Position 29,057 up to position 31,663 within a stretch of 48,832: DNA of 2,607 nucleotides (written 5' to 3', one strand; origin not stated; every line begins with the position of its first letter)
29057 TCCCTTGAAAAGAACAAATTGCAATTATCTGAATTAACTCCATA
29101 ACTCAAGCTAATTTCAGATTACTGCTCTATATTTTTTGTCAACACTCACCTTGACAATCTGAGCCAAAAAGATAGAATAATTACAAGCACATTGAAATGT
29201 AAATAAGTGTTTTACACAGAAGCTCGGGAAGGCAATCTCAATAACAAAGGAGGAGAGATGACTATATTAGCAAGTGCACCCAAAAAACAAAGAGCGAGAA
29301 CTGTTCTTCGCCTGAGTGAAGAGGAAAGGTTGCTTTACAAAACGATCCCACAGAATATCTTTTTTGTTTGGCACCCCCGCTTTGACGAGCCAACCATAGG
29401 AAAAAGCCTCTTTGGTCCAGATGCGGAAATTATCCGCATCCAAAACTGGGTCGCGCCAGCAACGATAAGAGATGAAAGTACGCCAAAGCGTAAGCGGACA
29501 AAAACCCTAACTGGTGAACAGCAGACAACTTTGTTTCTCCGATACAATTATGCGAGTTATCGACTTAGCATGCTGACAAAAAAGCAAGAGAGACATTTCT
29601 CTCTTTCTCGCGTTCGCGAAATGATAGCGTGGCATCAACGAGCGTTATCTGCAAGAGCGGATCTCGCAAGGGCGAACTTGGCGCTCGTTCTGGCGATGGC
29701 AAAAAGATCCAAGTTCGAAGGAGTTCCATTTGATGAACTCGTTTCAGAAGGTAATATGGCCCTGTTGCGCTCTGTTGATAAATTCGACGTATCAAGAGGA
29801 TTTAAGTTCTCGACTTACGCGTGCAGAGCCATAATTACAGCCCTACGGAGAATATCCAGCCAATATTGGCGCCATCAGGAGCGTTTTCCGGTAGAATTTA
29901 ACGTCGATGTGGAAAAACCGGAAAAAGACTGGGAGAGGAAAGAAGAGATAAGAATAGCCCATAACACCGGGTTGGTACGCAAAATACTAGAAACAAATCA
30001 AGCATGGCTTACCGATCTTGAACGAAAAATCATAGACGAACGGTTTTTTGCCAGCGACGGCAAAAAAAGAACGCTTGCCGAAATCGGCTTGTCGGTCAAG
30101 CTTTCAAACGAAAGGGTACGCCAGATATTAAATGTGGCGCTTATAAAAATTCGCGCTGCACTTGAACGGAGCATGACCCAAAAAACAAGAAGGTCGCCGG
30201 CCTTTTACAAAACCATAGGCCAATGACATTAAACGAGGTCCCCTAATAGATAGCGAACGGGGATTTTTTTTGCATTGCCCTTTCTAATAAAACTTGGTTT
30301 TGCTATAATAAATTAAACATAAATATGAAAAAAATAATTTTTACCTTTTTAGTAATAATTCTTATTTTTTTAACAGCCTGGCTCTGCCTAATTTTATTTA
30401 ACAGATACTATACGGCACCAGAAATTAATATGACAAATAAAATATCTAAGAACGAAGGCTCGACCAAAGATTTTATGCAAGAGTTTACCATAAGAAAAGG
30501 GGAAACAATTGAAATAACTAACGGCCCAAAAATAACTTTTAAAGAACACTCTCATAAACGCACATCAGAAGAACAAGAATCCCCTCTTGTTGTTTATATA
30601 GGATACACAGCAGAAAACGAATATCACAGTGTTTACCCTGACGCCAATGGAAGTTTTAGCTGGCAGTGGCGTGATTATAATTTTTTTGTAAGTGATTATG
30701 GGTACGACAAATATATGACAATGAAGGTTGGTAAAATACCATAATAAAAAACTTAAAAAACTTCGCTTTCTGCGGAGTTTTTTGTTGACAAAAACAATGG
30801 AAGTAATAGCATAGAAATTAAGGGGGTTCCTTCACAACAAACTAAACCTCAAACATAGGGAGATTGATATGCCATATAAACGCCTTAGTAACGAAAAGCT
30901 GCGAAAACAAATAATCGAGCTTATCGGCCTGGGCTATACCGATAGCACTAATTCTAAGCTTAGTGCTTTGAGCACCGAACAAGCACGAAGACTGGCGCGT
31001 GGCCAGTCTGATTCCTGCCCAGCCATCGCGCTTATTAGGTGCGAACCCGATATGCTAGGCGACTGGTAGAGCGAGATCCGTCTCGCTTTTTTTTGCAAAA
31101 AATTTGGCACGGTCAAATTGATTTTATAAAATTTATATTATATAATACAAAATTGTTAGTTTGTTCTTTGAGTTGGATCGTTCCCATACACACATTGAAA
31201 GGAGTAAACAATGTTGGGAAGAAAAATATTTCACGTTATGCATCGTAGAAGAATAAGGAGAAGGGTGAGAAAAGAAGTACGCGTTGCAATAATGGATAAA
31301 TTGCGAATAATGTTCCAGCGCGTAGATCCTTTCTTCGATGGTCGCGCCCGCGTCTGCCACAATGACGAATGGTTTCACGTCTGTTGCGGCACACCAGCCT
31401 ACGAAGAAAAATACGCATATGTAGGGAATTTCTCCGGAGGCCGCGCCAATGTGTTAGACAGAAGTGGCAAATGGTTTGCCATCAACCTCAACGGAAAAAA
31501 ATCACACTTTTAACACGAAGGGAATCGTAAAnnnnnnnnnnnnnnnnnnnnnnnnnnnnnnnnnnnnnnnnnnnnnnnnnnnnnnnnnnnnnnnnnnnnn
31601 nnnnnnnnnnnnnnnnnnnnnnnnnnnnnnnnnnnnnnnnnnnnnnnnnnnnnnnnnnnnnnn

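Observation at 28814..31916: Island encoding a divergent sigma-70 family factor, a divergently transcribed basic Cys ORF and individually promoted small unknown proteins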

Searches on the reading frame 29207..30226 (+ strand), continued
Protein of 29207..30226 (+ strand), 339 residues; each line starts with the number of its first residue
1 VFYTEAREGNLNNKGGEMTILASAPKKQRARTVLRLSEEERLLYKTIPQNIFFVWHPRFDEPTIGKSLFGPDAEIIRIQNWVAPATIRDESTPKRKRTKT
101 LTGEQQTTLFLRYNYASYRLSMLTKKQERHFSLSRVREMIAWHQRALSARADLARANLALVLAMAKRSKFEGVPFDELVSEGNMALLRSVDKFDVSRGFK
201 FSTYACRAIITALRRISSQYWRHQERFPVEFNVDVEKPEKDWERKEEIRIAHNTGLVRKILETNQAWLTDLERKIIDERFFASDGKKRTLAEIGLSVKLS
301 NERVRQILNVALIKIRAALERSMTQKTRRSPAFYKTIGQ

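Call 83: search_protein_families(library=pfam, proteins=[L004:1445-1765:+, L004:5126-5407:-, L004:5437-5694:-, L004:7045-7404:+, L004:7446-8120:+, L004:8757-9164:+], max_evalue=0.01)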
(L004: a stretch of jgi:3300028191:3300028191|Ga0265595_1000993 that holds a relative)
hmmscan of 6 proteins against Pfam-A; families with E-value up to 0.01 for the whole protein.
L004:1445-1765:+ (106 aa): 0 families

L004:5126-5407:- (93 aa): 0 families

L004:5437-5694:- (85 aa): 0 families

L004:7045-7404:+ (119 aa): 0 families

L004:7446-8120:+ (224 aa): 0 families

L004:8757-9164:+ (135 aa): 0 families

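Call 103: search_protein_families(library=ncbifam, proteins=[P0067, P0115, P0006], max_evalue=1e-15)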
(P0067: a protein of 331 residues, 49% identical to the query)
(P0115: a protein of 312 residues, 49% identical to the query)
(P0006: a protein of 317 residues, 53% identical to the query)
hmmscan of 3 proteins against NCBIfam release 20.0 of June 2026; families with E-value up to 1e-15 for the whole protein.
P0067 (331 aa): 21 families
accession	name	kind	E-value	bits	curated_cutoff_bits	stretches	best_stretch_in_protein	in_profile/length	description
NF041931.2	MzaA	equivalog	9.2e-29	100.8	800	1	128-219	451-541/726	MZA anti-phage system associated sigma-70 family RNA polymerase sigma factor MzaA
TIGR02393.1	RpoD_Cterm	equivalog_domain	4.2e-28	98.6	354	1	154-221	1-68/238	RNA polymerase sigma factor RpoD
TIGR02394.1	rpoS_proteo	equivalog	8.4e-28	97.7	378.7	0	152-224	45-117/285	RNA polymerase sigma factor RpoS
TIGR02997.1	Sig70-cyanoRpoD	subfamily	3.9e-27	95.3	384.5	1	149-221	70-142/298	RNA polymerase sigma factor, RpoD/SigA family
NF004560.0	PRK05901.1-1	equivalog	6.1e-27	94.9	711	1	105-220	228-345/516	RNA polymerase sigma factor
NF005920.0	PRK07921.1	subfamily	7.9e-27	94.1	464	1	102-221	41-158/328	RNA polymerase sigma factor SigB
NF004207.0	PRK05657.1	equivalog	1.6e-25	90.2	394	0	152-220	88-156/329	RNA polymerase sigma factor RpoS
NF004561.0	PRK05901.1-3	equivalog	6.6e-25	88.2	582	1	104-220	251-366/537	RNA polymerase sigma factor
NF004208.0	PRK05658.1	equivalog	2.2e-24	86.4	555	0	149-211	388-450/631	RNA polymerase sigma factor RpoD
NF006666.0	PRK09210.1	equivalog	4.3e-23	82.2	572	0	152-220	131-199/370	RNA polymerase sigma factor RpoD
NF005643.0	PRK07406.1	equivalog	4.3e-22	78.7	500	0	138-221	142-228/397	RNA polymerase sigma factor RpoD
NF004615.0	PRK05949.1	subfamily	5.5e-22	78.1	530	0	149-227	87-165/327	RNA polymerase sigma factor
NF004565.0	PRK05901.2-3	equivalog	6.6e-22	78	484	1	109-220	215-320/501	RNA polymerase sigma factor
NF005785.0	PRK07598.1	equivalog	1.5e-21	76.7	554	0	150-220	172-242/415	RNA polymerase sigma factor SigC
NF004562.0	PRK05901.1-4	equivalog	2.3e-21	75.9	779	0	138-221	300-384/571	RNA polymerase sigma factor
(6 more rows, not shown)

P0115 (312 aa): 21 families
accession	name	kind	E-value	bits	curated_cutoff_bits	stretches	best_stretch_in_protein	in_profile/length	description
TIGR02393.1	RpoD_Cterm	equivalog_domain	3.3e-29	102.2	354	1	137-235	3-100/238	RNA polymerase sigma factor RpoD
TIGR02997.1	Sig70-cyanoRpoD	subfamily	6.9e-29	101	384.5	1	133-215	73-154/298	RNA polymerase sigma factor, RpoD/SigA family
NF041931.2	MzaA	equivalog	9.5e-29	100.7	800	1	119-201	460-542/726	MZA anti-phage system associated sigma-70 family RNA polymerase sigma factor MzaA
TIGR02394.1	rpoS_proteo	equivalog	1.5e-28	100.1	378.7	0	134-208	46-120/285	RNA polymerase sigma factor RpoS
NF004207.0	PRK05657.1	equivalog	6.3e-28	98.1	394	0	134-201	89-156/329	RNA polymerase sigma factor RpoS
NF005920.0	PRK07921.1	subfamily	2e-27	96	464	1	130-217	86-172/328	RNA polymerase sigma factor SigB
NF004208.0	PRK05658.1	equivalog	4.4e-26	92.1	555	0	133-201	391-459/631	RNA polymerase sigma factor RpoD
NF006666.0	PRK09210.1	equivalog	1.3e-24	87.2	572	0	135-215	133-212/370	RNA polymerase sigma factor RpoD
NF004615.0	PRK05949.1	subfamily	1.6e-24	86.4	530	0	133-220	90-176/327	RNA polymerase sigma factor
NF005785.0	PRK07598.1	equivalog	2.4e-23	82.6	554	0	133-217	174-257/415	RNA polymerase sigma factor SigC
NF004561.0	PRK05901.1-3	equivalog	7.1e-23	81.5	582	0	134-208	299-373/537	RNA polymerase sigma factor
NF005642.0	PRK07405.1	subfamily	1.8e-22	80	524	0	136-224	84-171/318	RNA polymerase sigma factor SigD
NF004560.0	PRK05901.1-1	equivalog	3.4e-22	79.2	711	1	87-208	237-352/516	RNA polymerase sigma factor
TIGR02937.1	sigma70-ECF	superfamily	5.5e-22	78.1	42.9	1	136-305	3-165/165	sigma-70 family RNA polymerase sigma factor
NF004562.0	PRK05901.1-4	equivalog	1e-21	77.1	779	0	120-215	301-396/571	RNA polymerase sigma factor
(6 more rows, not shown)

P0006 (317 aa): 20 families
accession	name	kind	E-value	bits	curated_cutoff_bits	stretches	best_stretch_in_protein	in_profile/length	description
NF041931.2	MzaA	equivalog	1.6e-27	96.6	800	1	111-206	448-542/726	MZA anti-phage system associated sigma-70 family RNA polymerase sigma factor MzaA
TIGR02393.1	RpoD_Cterm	equivalog_domain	6e-27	94.8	354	0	141-211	2-72/238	RNA polymerase sigma factor RpoD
TIGR02997.1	Sig70-cyanoRpoD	subfamily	1e-26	93.9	384.5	1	119-210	54-145/298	RNA polymerase sigma factor, RpoD/SigA family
TIGR02394.1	rpoS_proteo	equivalog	3.2e-26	92.5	378.7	0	136-213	43-120/285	RNA polymerase sigma factor RpoS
NF006666.0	PRK09210.1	equivalog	1.6e-25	90.2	572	0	138-207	131-200/370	RNA polymerase sigma factor RpoD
NF004207.0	PRK05657.1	equivalog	3.8e-25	88.9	394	0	137-206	87-156/329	RNA polymerase sigma factor RpoS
NF005920.0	PRK07921.1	subfamily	2.1e-24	86.1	464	1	90-211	43-162/328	RNA polymerase sigma factor SigB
NF004560.0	PRK05901.1-1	equivalog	2.4e-24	86.3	711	1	90-206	227-345/516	RNA polymerase sigma factor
NF004562.0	PRK05901.1-4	equivalog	3.8e-23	81.8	779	0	127-208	304-385/571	RNA polymerase sigma factor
NF005643.0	PRK07406.1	equivalog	7.7e-23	81.2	500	0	133-211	151-232/397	RNA polymerase sigma factor RpoD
NF004208.0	PRK05658.1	equivalog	1.2e-22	80.7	555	0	134-197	387-450/631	RNA polymerase sigma factor RpoD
NF004615.0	PRK05949.1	subfamily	1.4e-22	80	530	0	135-214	87-166/327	RNA polymerase sigma factor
NF005785.0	PRK07598.1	equivalog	2.4e-22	79.4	554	0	135-210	171-246/415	RNA polymerase sigma factor SigC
NF004561.0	PRK05901.1-3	equivalog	1.1e-21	77.6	582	0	129-206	288-366/537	RNA polymerase sigma factor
NF004565.0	PRK05901.2-3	equivalog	3.6e-20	72.2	484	1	127-207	241-321/501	RNA polymerase sigma factor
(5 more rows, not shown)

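Call 107: search_dna_similar(query=window:29258-30226:+, collection=phages, mode=protein, max_rows=8)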
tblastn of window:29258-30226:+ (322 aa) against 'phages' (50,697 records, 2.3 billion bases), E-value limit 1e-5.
Records with a match: 10; places in all: 10; records where one place covers at least 80% of the query: 0.
Best place of each record, by identity: <60% 10.
By first word of the organism name: Bacteriophage 7; Enterococcus 2; Staphylococcus 1.
By host as written in the record: - 8; Enterococcus faecalis 1; Staphylococcus aureus 1.
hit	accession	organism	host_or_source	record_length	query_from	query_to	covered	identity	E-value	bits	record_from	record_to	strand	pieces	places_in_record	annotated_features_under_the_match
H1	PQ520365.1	Enterococcus phage IME_EF3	-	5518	149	299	47%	30.3%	7e-10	66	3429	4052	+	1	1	record has no annotation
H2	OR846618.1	Enterococcus phage Efs 1-1-1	Enterococcus faecalis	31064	149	299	47%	30.3%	8e-10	66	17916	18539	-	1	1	record has no annotation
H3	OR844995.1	Staphylococcus phage SA 1306 Kay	Staphylococcus aureus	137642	149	299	47%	29.3%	4e-9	64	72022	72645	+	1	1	record has no annotation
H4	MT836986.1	Bacteriophage sp.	human fecal samples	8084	149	299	47%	29.0%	2e-9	65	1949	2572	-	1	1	record has no annotation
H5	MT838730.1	Bacteriophage sp.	human fecal samples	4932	149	311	51%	26.7%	8e-6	53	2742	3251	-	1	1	record has no annotation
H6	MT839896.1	Bacteriophage sp.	human fecal samples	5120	149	299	47%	28.8%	1e-9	65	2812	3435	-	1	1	record has no annotation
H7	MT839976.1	Bacteriophage sp.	human fecal samples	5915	149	299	47%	28.4%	9e-10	66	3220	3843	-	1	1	record has no annotation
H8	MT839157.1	Bacteriophage sp.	human fecal samples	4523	149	299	47%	28.4%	1e-9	65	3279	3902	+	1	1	record has no annotation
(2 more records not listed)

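Call 108: search_dna_similar(query=window:29258-30226:+, collection=plasmids, mode=protein, max_rows=8)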
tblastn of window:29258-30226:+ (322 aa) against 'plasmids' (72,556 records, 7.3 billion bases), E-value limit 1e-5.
Records with a match: 14; places in all: 14; records where one place covers at least 80% of the query: 0.
Best place of each record, by identity: <60% 14.
By first word of the organism name: Burkholderia 2; Listeria 2; Cupriavidus 2; Tsukamurella 1; Bacillus 1; Brevibacillus 1; Enterococcus 1; Paenibacillus 1; Pontibacillus 1; Mycoplasmopsis 1; and 1 more.
By predicted mobility (MOB-suite, as given by PLSDB): non-mobilizable 11; conjugative 2; mobilizable 1.
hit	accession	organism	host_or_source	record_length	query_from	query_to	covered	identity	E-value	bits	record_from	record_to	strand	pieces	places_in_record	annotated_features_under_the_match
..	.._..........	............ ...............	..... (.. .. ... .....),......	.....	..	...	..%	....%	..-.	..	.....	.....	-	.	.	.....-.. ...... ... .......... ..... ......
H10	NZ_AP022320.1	Burkholderia sp. THE68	Togo hemipterus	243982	149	312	51%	30.5%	6e-6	55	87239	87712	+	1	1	sigma-70 family RNA polymerase sigma factor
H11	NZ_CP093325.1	Bacillus sp. N5-665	whole organism,peat soil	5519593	149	299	47%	30.8%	1e-8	64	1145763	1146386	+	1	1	none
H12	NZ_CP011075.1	Brevibacillus laterosporus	Oryza sativa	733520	149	299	47%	30.6%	1e-8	64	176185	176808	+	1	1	rpoD: RNA polymerase sigma factor RpoD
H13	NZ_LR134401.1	Listeria monocytogenes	Homo sapiens,Vein blood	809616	149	294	45%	30.8%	2e-7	60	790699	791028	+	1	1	rpoD: RNA polymerase sigma factor RpoD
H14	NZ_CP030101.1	Listeria monocytogenes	Environment,water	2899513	149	294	45%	30.8%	2e-7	60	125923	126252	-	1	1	none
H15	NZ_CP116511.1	Enterococcus gallinarum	Bos taurus,whole organism,fecal sample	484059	149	299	47%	29.3%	2e-9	66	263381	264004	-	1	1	rpoD: RNA polymerase sigma factor RpoD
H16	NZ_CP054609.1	Paenibacillus cellulosilyticus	cell culture,soil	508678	149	299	47%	28.4%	6e-8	62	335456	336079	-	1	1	rpoD: RNA polymerase sigma factor RpoD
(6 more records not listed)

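Call 109: find_related_loci(query=A2, collection=viral_contigs, flank=3000)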
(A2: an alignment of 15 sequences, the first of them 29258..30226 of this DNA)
Query A2 (322 aa) in viral_contigs; peptide patterns used: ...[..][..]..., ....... (x = any residue, [..] = any of these).
97 stretches matched a pattern; 56 encode a relative of the query (tblastn E <= 1e-3); 56 distinct loci.
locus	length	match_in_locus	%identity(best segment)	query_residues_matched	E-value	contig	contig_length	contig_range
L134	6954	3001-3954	30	14-299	6e-25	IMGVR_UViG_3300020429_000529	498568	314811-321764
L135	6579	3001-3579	32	93-307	3e-19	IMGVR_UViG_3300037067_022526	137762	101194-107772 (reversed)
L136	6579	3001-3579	32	93-307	3e-19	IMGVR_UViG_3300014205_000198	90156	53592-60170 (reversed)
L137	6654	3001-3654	38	72-302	8e-28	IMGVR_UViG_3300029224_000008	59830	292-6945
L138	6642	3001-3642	30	81-302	4e-24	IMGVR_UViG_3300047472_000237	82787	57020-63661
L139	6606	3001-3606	30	102-295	3e-15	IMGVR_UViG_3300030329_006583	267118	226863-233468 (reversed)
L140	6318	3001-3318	40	108-211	4e-15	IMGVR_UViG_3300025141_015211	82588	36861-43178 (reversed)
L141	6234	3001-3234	46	105-189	6e-15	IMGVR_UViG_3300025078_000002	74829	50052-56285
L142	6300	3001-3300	38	97-198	9e-15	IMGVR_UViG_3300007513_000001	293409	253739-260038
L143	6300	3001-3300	37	97-198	1e-14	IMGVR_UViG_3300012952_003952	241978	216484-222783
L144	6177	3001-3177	49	131-189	1e-14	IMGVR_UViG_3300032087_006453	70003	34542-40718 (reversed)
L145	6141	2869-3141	41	89-189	3e-14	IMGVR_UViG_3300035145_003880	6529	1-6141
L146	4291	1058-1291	45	105-189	3e-14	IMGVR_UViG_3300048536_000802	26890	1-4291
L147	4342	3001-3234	42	105-189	6e-14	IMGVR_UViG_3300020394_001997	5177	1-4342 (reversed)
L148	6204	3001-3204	43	131-198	9e-14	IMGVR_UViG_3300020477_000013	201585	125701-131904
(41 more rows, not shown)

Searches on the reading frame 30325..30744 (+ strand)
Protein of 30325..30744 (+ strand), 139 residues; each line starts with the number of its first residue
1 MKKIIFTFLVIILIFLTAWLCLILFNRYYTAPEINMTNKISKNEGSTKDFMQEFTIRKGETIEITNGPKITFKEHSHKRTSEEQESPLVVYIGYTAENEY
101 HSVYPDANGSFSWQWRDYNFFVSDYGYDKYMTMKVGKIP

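Call 4: search_protein_families(library=pfam, proteins=[window:30325-30744:+], max_evalue=0.1)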
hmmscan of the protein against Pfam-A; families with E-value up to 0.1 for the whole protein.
window:30325-30744:+ (139 aa): 1 family
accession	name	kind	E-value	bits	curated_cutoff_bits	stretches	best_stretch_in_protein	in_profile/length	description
PF24928.1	DUF7748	-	0.0092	16.5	25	1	39-116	12-89/92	Domain of unknown function (DUF7748)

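Call 5: search_protein_families(library=ncbifam, proteins=[window:30325-30744:+], max_evalue=0.1)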
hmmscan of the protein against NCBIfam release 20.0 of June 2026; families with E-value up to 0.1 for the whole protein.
window:30325-30744:+ (139 aa): 1 family
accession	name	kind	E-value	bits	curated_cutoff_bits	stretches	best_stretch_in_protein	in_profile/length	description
NF052530.1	Heli_ShapePgp3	exception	0.0047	16.1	300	1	24-102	62-139/270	peptidoglycan metallopeptidase Pgp3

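Call 44: search_protein_families(library=phrogs, proteins=[window:30325-30744:+], max_evalue=0.01)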
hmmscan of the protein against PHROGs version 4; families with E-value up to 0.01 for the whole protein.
window:30325-30744:+ (139 aa): 0 families

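Call 45: search_protein_families(library=padloc, proteins=[window:30325-30744:+], max_evalue=0.01)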
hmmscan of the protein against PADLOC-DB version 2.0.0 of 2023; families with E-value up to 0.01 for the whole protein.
window:30325-30744:+ (139 aa): 0 families

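Call 87: search_protein_representatives(protein=window:30325-30744:+)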
Query: 139 residues. Proteins with E-value up to 0.001 (for the whole library): 82; up to 1e-10: 8; up to 1e-30: 1. The best 82 are listed.
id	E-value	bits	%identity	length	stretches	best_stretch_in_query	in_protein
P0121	2.0e-90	316.2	100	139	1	1-139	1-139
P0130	2.7e-22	95.4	46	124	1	14-136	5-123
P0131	9.6e-17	77.4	37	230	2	41-136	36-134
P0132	8.8e-14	67.8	39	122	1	43-135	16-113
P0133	5.6e-13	65.2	46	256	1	44-137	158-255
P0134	7.1e-13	64.9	40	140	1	45-135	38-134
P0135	6.0e-12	61.9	41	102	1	52-139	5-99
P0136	9.6e-11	58.0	38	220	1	52-135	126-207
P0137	3.6e-10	56.1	35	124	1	44-139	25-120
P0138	5.8e-10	55.5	39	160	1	54-136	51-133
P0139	1.4e-09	54.2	39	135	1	40-135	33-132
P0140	1.6e-09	54.1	41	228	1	54-137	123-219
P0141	2.1e-09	53.7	37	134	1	43-137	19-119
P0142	2.2e-09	53.6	34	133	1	23-135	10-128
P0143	2.6e-09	53.3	39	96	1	49-137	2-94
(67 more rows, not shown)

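Call 89: search_protein_families(library=pfam, alignment_id=A5, max_evalue=0.01)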
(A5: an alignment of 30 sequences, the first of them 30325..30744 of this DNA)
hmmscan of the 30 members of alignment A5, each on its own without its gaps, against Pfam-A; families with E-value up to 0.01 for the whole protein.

A. member 1, window:30325-30744:+ (139 aa): 1 family
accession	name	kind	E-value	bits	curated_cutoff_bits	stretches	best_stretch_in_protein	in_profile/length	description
PF24928.1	DUF7748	-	0.0092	16.5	25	0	39-116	12-89/92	Domain of unknown function (DUF7748)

B. families by the number of members that match (of 30 scanned): 1 family
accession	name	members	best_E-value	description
PF24928.1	DUF7748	1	0.0092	Domain of unknown function (DUF7748)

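Call 95: predict_structure(alignment_id=A5)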
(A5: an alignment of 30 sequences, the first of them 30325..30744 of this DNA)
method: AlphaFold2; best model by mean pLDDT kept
length: 139 residues; sequences in the alignment: 30
mean_pLDDT: 90.4   pTM: 0.65
mean pLDDT of the five models: 90.4, 89.9, 89.9, 87.6, 87.2
residues with pLDDT >= 90: 107; 70-90: 17; 50-70: 14; < 50: 1
segments of 3 or more residues with pLDDT < 50: none
pLDDT, mean of each block of 10 residues (from residue 1): 89 96 86 58 78 97 96 95 94 94 95 98 96 97
secondary structure, 60 per line:
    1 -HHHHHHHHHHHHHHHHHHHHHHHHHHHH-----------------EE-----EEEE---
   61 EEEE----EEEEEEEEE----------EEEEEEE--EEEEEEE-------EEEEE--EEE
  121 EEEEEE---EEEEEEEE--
elements in order: H2-29 E54-57 E61-64 E69-77 E88-94 E97-103 E111-115 E118-126 E130-137

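Call 98: fold_search(model_id=the predicted structure, library=pdb)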
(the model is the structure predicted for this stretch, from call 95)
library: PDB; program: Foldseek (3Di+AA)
matches with E <= 10: 658; with E <= 0.001: 0
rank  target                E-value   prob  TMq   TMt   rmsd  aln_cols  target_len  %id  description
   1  9nph_C                1.8e-01  0.28  0.20  0.20  13.8       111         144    9  X-ray crystal structure of recombinant Can f 1 in complex with human IgE mAb 1J11 Fab (released 2025-08-27)
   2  7s9y                  1.9e-01  0.93  0.32  0.06   4.2        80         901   16  Helicobacter Hepaticus CcsBA Open Conformation (released 2021-12-22)
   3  7dru_D                2.1e-01  0.21  0.18  0.19  14.2        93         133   11  Crystal Structure of the Dog Lipocalin Allergen Can f 1 (released 2021-11-10)
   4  8vqg_A                2.2e-01  0.25  0.21  0.20  13.3       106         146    9  X-ray crystal structure of Can f 1 (released 2025-01-22)
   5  5n48_C                3.4e-01  0.15  0.17  0.14  11.1        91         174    8  Structure of Anticalin N9B in complex with extra-domain B of human oncofetal fibronectin (released 2018-02-14)
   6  7dru_C                4.8e-01  0.11  0.14  0.14  12.5        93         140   10  Crystal Structure of the Dog Lipocalin Allergen Can f 1 (released 2021-11-10)
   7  5hy6                  5.3e-01  0.20  0.18  0.18  18.3        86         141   12  Spodoptera frugiperda eukaryotic translation initiation factor EIF5A (released 2016-02-10)
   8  6jau_A                6.6e-01  0.44  0.24  0.15   7.0        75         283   13  The complex structure of Pseudomonas aeruginosa MucA/MucB. (released 2020-01-29)
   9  9npg_F                6.9e-01  0.13  0.17  0.16  12.2       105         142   11  X-ray crystal structure of recombinant Can f 1-C100S in complex with human IgE mAb 12F3 Fab (released 2025-08-27)
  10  4ory_H                7.3e-01  0.30  0.22  0.20  11.6        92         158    9  Three-dimensional structure of the C65A-K59A double mutant of Human lipocalin-type Prostaglandin D Synthase holo, seco (released 2014-08-06)
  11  1e5p_A                7.3e-01  0.18  0.20  0.19  13.0        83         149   14  Crystal structure of aphrodisin, a sex pheromone from female hamster (released 2001-07-26)
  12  6nre                  7.3e-01  0.11  0.18  0.17  13.3        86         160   12  Monomeric Lipocalin Can F 6 (released 2019-09-25)
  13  3o2y_A                7.7e-01  0.30  0.23  0.20  13.0        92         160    8  Structure-function analysis of human L-Prostaglandin D Synthase bound with fatty acid (released 2010-09-22)
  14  2d4y_B                8.1e-01  0.20  0.25  0.10   9.9        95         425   13  Crystal structure of a 49K fragment of HAP1 (FlgK) (released 2006-11-14)
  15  2in5_B                8.1e-01  0.04  0.13  0.10  15.3       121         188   12  Crystal Structure of the hypothetical lipoprotein YmcC from Escherichia coli (K12), Northeast Structural Genomics targ (released 2006-11-07)
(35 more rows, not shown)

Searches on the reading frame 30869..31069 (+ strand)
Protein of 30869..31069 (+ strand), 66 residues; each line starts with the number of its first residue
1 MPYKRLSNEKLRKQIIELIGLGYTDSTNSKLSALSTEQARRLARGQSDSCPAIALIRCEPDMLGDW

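Call 4: search_protein_families(library=pfam, proteins=[window:30869-31069:+], max_evalue=0.1)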
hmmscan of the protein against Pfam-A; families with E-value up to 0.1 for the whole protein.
window:30869-31069:+ (66 aa): 0 families

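Call 5: search_protein_families(library=ncbifam, proteins=[window:30869-31069:+], max_evalue=0.1)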
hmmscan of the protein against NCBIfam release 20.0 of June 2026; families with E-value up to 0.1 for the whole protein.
window:30869-31069:+ (66 aa): 0 families

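Call 44: search_protein_families(library=phrogs, proteins=[window:30869-31069:+], max_evalue=0.01)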
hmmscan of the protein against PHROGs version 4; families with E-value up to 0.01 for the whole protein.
window:30869-31069:+ (66 aa): 0 families

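Call 45: search_protein_families(library=padloc, proteins=[window:30869-31069:+], max_evalue=0.01)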
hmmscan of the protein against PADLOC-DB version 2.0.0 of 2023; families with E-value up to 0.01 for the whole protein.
window:30869-31069:+ (66 aa): 0 families

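Call 76: find_homologous_proteins(query=window:30869-31069:+, max_evalue=1)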
Query window:30869-31069:+ (66 aa): 1 proteins with E <= 1 among 1 candidates.
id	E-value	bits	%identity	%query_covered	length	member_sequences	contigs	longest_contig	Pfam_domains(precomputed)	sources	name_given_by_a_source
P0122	6.5e-36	138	100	100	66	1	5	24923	-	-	-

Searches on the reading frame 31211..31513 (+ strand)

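Call 4: search_protein_families(library=pfam, proteins=[window:31211-31513:+], max_evalue=0.1)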
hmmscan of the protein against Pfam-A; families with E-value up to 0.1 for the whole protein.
window:31211-31513:+ (100 aa): 1 family
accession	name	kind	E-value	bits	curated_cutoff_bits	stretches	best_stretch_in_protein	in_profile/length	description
PF14903.11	WG_beta_rep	-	1.1e-05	25.8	25.6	1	34-54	15-35/35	WG containing repeat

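Call 5: search_protein_families(library=ncbifam, proteins=[window:31211-31513:+], max_evalue=0.1)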
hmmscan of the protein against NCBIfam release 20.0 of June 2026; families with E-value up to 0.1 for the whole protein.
window:31211-31513:+ (100 aa): 0 families

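Call 44: search_protein_families(library=phrogs, proteins=[window:31211-31513:+], max_evalue=0.01)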
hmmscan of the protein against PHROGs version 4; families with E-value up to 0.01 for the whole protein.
window:31211-31513:+ (100 aa): 0 families

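Call 45: search_protein_families(library=padloc, proteins=[window:31211-31513:+], max_evalue=0.01)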
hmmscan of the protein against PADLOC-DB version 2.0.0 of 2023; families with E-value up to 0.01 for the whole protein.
window:31211-31513:+ (100 aa): 0 families
